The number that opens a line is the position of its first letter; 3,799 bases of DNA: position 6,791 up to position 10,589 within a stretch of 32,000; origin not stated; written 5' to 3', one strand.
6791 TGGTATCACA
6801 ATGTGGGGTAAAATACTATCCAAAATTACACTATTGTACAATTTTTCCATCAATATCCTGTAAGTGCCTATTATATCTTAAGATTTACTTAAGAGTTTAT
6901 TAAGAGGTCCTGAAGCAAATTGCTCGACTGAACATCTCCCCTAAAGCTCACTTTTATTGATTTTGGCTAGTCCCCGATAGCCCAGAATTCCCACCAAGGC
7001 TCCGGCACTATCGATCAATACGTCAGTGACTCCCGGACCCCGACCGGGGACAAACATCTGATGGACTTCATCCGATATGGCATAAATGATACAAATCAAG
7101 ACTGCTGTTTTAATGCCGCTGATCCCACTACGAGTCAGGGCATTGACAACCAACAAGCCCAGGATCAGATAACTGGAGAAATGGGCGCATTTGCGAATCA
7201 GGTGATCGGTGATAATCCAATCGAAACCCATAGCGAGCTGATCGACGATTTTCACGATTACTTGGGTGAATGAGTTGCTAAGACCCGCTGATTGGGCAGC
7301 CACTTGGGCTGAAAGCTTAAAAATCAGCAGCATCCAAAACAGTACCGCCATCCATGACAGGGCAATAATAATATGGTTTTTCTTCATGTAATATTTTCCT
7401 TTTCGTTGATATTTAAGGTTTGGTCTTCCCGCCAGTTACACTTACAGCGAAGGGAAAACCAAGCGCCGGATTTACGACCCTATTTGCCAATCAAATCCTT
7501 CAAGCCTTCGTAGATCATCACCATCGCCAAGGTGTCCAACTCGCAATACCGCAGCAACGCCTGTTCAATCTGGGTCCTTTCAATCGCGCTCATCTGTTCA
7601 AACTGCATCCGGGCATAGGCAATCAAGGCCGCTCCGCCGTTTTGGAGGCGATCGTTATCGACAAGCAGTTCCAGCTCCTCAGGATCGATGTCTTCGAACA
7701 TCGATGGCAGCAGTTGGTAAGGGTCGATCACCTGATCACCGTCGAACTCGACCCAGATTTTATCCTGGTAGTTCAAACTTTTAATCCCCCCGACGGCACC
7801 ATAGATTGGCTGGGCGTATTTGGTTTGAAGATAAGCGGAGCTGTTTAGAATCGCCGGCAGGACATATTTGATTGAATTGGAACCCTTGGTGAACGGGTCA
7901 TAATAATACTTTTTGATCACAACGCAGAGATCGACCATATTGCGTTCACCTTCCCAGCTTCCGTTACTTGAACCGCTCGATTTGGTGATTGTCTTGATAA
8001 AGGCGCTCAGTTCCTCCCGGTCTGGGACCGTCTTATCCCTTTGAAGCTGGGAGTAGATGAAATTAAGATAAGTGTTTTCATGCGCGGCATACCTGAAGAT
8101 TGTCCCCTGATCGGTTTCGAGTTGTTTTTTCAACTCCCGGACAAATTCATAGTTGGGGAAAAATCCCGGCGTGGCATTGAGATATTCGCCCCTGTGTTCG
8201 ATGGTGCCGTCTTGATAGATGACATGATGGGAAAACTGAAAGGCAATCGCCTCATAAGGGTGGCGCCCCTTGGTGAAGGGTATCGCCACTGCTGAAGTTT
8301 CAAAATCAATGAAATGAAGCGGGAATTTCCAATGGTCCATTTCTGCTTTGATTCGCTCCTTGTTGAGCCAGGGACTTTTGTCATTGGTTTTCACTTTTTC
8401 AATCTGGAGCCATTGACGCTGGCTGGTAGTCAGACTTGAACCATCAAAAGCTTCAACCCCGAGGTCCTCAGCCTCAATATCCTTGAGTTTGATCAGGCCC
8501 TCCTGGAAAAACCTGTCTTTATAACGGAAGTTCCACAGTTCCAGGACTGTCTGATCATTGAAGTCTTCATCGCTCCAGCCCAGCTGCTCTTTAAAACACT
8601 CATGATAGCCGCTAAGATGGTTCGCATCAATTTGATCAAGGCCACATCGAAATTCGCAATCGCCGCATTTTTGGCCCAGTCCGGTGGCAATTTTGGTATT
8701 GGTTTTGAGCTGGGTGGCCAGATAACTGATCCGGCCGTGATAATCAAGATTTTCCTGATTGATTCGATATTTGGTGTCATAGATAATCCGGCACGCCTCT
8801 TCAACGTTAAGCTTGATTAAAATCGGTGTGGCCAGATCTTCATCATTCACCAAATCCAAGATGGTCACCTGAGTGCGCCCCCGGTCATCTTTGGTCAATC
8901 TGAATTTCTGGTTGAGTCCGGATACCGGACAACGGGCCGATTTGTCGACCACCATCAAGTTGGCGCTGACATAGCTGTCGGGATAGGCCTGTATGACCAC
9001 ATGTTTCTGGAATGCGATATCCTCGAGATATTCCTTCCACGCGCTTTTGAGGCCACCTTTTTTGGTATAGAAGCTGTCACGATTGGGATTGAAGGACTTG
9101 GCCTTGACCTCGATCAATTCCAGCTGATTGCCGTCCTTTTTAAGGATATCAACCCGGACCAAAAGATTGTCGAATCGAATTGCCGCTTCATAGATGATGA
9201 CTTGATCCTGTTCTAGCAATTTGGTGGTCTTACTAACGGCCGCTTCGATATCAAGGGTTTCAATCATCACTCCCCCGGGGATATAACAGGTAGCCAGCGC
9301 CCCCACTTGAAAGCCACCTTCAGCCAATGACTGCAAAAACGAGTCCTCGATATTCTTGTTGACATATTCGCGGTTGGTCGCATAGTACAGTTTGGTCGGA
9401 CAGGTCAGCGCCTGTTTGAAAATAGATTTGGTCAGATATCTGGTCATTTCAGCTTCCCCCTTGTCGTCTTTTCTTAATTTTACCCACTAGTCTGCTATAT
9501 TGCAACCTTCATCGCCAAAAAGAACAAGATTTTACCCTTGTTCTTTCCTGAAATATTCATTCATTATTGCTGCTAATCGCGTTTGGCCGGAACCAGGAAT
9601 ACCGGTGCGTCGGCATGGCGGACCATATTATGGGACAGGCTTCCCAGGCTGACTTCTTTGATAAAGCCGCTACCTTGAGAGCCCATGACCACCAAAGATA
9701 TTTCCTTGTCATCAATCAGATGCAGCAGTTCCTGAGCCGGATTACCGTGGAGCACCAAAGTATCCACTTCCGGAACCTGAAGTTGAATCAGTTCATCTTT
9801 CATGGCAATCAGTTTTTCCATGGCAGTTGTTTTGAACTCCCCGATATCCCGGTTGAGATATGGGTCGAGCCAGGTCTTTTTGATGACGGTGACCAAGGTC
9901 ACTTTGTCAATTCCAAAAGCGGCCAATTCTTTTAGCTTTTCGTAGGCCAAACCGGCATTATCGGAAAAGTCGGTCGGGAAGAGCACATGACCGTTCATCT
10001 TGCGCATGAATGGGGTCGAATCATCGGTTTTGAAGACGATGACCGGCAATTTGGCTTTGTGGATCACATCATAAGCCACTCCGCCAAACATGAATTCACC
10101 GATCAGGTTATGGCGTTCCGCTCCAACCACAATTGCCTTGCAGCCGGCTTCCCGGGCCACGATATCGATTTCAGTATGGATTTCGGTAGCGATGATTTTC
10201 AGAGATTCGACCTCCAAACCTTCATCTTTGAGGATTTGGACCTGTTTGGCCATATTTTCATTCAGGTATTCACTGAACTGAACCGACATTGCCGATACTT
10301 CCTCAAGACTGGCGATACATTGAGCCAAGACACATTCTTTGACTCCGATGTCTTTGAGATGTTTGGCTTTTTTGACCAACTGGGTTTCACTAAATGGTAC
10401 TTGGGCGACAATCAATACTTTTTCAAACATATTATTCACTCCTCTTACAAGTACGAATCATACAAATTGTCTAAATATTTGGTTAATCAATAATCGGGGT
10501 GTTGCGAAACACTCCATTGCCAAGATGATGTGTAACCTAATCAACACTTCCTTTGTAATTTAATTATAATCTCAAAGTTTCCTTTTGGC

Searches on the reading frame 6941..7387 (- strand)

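Call 21: search_protein_families(library=pfam, proteins=[window:6941-7387:-], max_evalue=0.00001)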
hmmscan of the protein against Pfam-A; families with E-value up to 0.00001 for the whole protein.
window:6941-7387:- (148 aa): 1 family
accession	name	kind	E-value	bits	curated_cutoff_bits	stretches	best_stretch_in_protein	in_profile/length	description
PF04892.17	VanZ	-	1.9e-22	80.7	30.1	1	12-138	2-123/126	VanZ like family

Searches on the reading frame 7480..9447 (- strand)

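Call 21: search_protein_families(library=pfam, proteins=[window:7480-9447:-], max_evalue=0.00001)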
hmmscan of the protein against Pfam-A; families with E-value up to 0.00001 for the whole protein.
window:7480-9447:- (655 aa): 1 family
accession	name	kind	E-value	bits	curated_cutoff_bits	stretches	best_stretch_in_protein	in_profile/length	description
PF11074.14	DUF2779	-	6.4e-22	78.6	23.3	1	378-525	1-126/126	Domain of unknown function(DUF2779)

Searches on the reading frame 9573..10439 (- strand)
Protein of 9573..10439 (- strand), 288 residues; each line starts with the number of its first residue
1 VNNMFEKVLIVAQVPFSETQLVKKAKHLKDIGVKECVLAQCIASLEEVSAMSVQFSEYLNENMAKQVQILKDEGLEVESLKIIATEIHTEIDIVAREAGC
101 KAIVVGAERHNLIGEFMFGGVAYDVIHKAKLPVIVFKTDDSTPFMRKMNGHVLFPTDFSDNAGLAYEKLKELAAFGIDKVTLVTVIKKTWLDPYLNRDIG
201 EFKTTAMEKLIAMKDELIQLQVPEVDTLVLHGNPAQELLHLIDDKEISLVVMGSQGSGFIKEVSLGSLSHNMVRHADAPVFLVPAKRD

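Call 21: search_protein_families(library=pfam, proteins=[window:9573-10439:-], max_evalue=0.00001)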
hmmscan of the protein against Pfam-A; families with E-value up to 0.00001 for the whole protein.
window:9573-10439:- (288 aa): 1 family
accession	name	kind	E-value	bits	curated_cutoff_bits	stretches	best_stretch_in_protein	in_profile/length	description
PF00582.32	Usp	-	1.5e-34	120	24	2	148-284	1-141/141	Universal stress protein family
